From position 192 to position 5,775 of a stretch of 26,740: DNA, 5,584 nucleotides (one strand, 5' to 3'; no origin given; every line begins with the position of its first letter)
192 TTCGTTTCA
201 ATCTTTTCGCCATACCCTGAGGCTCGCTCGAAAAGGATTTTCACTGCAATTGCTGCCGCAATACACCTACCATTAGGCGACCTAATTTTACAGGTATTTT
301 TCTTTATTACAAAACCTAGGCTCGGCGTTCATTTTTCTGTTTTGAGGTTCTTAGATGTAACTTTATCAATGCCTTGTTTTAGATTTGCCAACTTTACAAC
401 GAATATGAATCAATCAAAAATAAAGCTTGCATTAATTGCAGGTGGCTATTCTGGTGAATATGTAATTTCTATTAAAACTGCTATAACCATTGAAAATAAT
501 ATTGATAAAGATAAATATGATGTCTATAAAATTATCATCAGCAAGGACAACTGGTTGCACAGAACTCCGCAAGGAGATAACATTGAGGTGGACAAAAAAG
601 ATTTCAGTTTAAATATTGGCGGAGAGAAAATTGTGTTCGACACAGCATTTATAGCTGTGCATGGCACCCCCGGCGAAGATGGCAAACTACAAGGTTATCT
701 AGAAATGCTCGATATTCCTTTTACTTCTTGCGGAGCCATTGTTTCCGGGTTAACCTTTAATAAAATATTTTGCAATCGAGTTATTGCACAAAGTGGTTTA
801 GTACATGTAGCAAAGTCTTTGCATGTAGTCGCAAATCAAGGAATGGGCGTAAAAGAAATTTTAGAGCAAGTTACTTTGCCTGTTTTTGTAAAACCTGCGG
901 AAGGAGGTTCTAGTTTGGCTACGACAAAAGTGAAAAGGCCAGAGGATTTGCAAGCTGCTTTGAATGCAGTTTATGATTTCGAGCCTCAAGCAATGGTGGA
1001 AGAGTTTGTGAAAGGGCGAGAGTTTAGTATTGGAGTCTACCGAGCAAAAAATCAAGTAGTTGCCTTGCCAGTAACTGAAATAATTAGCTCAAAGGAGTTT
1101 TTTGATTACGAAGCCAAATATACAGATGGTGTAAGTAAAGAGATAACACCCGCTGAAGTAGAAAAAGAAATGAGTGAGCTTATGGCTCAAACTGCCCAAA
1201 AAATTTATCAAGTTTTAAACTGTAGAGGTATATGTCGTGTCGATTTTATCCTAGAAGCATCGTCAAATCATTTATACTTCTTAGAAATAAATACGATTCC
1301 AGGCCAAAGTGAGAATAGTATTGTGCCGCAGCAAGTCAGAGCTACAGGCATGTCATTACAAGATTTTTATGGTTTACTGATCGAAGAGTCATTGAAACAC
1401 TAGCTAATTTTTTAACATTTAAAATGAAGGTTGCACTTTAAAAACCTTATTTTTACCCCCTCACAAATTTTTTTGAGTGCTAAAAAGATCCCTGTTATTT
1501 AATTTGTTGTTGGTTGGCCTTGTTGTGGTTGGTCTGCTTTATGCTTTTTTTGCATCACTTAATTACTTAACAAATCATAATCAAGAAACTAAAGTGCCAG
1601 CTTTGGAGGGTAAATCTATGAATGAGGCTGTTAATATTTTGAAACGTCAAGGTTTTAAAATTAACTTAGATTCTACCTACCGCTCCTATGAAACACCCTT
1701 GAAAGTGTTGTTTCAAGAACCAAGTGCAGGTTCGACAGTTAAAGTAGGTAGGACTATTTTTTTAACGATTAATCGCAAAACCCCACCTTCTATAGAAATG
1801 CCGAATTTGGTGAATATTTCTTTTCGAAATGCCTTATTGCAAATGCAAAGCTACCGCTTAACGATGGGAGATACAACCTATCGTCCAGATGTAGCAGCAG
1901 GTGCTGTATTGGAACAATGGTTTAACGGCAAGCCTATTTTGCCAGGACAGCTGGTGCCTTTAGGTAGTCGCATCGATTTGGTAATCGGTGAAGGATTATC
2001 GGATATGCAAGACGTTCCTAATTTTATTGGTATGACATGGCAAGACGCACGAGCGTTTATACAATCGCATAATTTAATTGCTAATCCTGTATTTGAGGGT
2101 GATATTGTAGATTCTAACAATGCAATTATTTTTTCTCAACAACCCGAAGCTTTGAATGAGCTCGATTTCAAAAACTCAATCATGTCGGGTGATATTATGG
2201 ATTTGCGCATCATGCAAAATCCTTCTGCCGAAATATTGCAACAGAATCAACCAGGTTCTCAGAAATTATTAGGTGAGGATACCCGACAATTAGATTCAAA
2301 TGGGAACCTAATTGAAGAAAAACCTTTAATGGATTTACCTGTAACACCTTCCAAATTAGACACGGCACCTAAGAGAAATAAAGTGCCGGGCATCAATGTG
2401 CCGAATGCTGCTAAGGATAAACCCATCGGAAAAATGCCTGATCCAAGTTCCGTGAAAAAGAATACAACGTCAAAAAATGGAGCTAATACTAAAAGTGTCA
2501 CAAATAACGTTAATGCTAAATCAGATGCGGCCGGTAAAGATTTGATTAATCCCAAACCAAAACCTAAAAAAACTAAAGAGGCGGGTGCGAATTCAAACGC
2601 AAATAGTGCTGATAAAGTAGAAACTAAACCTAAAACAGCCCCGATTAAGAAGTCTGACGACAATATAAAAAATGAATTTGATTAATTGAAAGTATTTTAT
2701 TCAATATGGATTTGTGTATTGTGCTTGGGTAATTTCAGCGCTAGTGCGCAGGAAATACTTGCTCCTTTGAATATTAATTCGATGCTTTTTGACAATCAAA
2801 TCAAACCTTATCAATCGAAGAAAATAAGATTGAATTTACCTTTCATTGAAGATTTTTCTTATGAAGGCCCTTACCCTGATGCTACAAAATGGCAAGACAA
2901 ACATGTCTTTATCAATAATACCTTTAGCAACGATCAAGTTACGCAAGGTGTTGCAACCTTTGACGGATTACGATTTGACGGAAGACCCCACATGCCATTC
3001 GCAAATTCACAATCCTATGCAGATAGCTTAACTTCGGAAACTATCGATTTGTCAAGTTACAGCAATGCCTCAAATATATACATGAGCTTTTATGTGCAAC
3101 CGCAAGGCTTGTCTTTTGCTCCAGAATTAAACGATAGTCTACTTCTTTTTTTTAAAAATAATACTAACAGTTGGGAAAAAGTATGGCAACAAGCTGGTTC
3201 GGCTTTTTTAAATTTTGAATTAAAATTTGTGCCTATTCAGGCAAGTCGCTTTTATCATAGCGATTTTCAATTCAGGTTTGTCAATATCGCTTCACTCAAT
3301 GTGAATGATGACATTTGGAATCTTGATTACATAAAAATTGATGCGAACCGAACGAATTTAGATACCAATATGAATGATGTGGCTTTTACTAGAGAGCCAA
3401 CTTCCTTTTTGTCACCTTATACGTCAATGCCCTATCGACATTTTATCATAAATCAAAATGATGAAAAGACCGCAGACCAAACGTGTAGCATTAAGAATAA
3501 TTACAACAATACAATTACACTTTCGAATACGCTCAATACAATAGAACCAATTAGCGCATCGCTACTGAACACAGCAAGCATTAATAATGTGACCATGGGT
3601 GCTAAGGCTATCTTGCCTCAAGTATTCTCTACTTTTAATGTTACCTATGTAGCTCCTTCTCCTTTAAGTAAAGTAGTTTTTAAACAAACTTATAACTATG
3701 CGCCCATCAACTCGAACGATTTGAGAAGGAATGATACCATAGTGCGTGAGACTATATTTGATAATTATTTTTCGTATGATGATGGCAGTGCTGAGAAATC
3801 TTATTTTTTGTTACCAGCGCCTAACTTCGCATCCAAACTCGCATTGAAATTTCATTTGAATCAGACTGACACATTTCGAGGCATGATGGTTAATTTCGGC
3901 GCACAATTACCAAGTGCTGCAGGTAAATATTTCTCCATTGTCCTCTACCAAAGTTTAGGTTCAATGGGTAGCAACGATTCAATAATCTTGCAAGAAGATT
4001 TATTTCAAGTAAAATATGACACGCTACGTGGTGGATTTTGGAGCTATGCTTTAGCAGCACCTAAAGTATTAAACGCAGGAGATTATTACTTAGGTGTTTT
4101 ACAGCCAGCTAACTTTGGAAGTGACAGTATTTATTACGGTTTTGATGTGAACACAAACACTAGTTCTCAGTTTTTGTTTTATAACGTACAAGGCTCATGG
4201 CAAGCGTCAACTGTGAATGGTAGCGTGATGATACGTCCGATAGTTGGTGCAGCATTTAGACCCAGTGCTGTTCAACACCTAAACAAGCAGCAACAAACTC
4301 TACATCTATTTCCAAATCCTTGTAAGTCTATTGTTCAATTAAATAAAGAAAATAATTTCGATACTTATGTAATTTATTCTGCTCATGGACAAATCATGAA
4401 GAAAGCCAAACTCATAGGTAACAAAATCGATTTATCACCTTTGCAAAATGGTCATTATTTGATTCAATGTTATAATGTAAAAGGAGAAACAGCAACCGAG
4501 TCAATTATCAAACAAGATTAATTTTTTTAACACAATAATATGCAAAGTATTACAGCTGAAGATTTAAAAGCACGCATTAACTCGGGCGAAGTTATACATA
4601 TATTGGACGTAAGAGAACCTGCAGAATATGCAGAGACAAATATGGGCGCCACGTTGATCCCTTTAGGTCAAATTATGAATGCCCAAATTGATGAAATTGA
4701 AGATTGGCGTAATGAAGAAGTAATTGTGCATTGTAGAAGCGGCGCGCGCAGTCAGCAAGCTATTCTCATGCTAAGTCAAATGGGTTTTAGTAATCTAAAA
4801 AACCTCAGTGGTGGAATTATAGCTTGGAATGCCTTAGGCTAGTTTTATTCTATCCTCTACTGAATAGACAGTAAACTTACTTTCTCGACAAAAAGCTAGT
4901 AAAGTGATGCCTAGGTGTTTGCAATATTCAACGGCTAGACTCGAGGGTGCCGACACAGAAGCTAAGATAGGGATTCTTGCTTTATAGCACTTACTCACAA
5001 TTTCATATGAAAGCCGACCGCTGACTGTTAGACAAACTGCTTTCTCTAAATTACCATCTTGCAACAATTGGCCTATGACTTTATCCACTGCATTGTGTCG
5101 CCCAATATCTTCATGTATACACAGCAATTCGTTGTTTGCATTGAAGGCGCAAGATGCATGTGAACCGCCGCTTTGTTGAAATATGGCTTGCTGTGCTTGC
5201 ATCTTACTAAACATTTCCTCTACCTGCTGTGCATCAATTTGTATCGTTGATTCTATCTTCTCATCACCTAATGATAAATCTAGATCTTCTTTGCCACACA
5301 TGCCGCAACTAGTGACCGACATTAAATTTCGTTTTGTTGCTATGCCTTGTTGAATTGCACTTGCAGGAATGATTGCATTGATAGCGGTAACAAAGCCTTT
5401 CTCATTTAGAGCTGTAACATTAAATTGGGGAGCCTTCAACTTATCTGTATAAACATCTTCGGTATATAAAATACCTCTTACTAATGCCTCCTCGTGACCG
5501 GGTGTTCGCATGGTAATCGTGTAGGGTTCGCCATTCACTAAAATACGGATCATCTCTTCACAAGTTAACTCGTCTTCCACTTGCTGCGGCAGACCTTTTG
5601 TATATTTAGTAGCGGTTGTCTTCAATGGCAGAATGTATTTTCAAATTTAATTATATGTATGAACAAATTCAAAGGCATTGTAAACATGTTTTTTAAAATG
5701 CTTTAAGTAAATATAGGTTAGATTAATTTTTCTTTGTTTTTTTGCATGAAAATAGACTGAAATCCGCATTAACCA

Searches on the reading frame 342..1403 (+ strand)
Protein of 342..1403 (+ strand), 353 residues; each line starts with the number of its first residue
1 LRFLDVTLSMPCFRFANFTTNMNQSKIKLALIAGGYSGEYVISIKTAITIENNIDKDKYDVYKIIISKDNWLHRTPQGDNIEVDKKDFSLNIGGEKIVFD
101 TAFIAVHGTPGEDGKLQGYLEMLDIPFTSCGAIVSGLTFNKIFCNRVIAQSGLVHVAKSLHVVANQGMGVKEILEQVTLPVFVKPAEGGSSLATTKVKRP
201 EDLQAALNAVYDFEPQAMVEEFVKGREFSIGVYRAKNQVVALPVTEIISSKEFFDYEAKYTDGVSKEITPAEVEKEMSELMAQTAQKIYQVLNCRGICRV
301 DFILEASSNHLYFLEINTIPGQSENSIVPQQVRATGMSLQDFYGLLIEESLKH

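Call 41: search_protein_families(library=pfam, proteins=[window:342-1403:+])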
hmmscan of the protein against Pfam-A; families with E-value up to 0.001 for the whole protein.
window:342-1403:+ (353 aa): 6 families
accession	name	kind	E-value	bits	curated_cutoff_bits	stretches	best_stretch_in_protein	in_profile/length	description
PF07478.18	Dala_Dala_lig_C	-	7.3e-49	166.5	24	1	168-347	26-203/204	D-ala D-ala ligase C-terminus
PF01820.27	Dala_Dala_lig_N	-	1.6e-22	80.7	34.6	1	28-130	1-121/121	D-ala D-ala ligase N-terminus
PF02655.19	ATP-grasp_3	-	2e-10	41.4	23.2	1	173-318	26-155/160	ATP-grasp domain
PF02786.22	CPSase_L_D2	-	8.1e-10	39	19.8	1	154-318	14-178/211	Carbamoyl-phosphate synthase L chain, ATP binding domain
PF13535.11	ATP-grasp_4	-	8.1e-08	32.5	27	1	178-317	2-149/160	ATP-grasp domain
PF02222.28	ATP-grasp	-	1.9e-07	31.3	27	1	161-316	13-159/179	ATP-grasp domain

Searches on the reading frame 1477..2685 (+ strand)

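Call 41: search_protein_families(library=pfam, proteins=[window:1477-2685:+])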
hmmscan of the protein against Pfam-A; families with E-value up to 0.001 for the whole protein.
window:1477-2685:+ (402 aa): 1 family
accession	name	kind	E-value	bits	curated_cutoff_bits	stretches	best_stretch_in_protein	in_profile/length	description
PF03793.24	PASTA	-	4.5e-21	75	23.2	1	39-99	2-63/64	PASTA domain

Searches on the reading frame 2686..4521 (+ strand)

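Call 41: search_protein_families(library=pfam, proteins=[window:2686-4521:+])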
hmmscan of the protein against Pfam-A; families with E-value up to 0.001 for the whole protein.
window:2686-4521:+ (611 aa): 1 family
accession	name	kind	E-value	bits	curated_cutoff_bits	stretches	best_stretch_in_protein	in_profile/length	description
PF18962.6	Por_Secre_tail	-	6.7e-08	33.2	27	1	541-608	1-75/75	Secretion system C-terminal sorting domain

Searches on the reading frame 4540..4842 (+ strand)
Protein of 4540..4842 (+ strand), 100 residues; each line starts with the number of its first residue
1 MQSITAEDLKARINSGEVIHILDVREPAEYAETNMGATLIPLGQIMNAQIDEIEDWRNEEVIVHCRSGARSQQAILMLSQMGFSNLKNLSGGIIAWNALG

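Call 41: search_protein_families(library=pfam, proteins=[window:4540-4842:+])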
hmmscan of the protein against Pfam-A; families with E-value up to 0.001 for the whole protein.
window:4540-4842:+ (100 aa): 1 family
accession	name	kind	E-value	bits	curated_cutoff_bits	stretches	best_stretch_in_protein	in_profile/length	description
PF00581.25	Rhodanese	-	7.6e-16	58.9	22.2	1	5-98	1-101/102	Rhodanese-like domain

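Call 65: find_encoding_contigs(protein=window:4540-4842:+, flank=10000, max_places=4)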
Protein window:4540-4842:+ (100 aa): 19 contigs read that carry it; 4 places shown.
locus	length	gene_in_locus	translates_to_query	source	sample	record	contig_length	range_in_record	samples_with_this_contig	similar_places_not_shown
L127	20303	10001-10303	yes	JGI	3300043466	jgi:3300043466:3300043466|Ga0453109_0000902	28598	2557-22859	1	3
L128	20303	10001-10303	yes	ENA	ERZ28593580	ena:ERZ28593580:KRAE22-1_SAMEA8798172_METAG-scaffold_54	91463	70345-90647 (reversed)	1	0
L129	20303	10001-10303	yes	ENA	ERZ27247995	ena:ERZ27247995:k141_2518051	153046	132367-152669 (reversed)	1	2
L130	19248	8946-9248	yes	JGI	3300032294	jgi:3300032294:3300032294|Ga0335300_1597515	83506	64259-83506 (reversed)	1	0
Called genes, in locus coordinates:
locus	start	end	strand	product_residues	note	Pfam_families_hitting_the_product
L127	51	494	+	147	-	PF03946:Ribosomal_L11_N, PF00298:Ribosomal_L11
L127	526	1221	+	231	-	PF00687:Ribosomal_L1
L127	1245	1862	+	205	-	PF00466:Ribosomal_L10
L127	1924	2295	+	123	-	PF16320:Ribosomal_L12_N, PF00542:Ribosomal_L12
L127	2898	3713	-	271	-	PF00106:adh_short, PF01370:Epimerase (weak), PF08659:KR, PF13460:NAD_binding_10, PF13561:adh_short_C2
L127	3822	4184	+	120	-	PF00376:MerR, PF13411:MerR_1, PF09278:MerR-DNA-bind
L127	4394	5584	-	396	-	PF13167:GTP-bdg_N, PF16360:GTP-bdg_M, PF00071:Ras, PF01926:MMR_HSR1, PF02421:FeoB_N (weak), PF00009:GTP_EFTU (weak)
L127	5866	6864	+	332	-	PF01820:Dala_Dala_lig_N, PF02786:CPSase_L_D2, PF02222:ATP-grasp (weak), PF02655:ATP-grasp_3, PF07478:Dala_Dala_lig_C, PF13535:ATP-grasp_4 (weak)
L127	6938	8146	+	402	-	PF03793:PASTA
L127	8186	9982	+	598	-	PF18962:Por_Secre_tail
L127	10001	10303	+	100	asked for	PF00581:Rhodanese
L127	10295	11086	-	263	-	PF02634:FdhD-NarQ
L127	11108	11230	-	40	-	-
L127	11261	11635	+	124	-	PF13366:PDDEXK_3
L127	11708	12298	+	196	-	PF13640:2OG-FeII_Oxy_3, PF13661:2OG-FeII_Oxy_4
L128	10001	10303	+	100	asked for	PF00581:Rhodanese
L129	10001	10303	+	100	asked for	PF00581:Rhodanese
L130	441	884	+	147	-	PF03946:Ribosomal_L11_N, PF00298:Ribosomal_L11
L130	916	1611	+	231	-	PF00687:Ribosomal_L1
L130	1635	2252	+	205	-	PF00466:Ribosomal_L10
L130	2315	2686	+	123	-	PF16320:Ribosomal_L12_N, PF00542:Ribosomal_L12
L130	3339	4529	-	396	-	PF13167:GTP-bdg_N, PF16360:GTP-bdg_M, PF00071:Ras, PF01926:MMR_HSR1, PF02421:FeoB_N (weak), PF00009:GTP_EFTU (weak)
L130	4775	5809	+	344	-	PF01820:Dala_Dala_lig_N, PF02222:ATP-grasp (weak), PF02786:CPSase_L_D2, PF07478:Dala_Dala_lig_C, PF02655:ATP-grasp_3, PF13535:ATP-grasp_4 (weak)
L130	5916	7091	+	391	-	PF03793:PASTA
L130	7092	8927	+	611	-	PF18962:Por_Secre_tail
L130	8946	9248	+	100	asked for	PF00581:Rhodanese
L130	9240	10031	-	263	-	PF02634:FdhD-NarQ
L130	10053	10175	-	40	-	-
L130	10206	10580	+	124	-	PF13366:PDDEXK_3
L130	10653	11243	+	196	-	PF13640:2OG-FeII_Oxy_3, PF13661:2OG-FeII_Oxy_4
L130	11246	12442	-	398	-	PF00270:DEAD, PF04851:ResIII (weak), PF00271:Helicase_C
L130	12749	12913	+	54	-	-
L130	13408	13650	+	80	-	PF00112:Peptidase_C1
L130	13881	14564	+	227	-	PF00561:Abhydrolase_1, PF00975:Thioesterase (weak), PF06028:DUF915 (faint), PF12146:Hydrolase_4, PF12697:Abhydrolase_6 (weak)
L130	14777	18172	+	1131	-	PF17757:UvrB_inter, PF02559:CarD_TRCF_RID, PF00270:DEAD, PF04851:ResIII, PF00271:Helicase_C, PF03461:TRCF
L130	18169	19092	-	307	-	PF01464:SLT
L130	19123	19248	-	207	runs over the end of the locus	PF10652:DUF2480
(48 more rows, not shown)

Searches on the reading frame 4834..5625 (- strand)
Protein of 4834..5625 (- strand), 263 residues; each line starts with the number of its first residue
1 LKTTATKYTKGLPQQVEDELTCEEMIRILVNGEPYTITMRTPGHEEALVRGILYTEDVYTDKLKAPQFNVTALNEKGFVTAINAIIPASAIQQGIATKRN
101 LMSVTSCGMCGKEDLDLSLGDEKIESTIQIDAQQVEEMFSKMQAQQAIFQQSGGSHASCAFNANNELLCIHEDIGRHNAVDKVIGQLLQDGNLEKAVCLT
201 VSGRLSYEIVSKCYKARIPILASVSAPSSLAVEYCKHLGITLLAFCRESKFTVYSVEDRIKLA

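Call 41: search_protein_families(library=pfam, proteins=[window:4834-5625:-])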
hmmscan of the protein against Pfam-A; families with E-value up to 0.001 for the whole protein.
window:4834-5625:- (263 aa): 1 family
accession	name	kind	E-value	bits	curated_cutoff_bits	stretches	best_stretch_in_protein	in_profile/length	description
PF02634.21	FdhD-NarQ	-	4.1e-61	207.2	27.2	1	22-260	2-236/237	FdhD/NarQ family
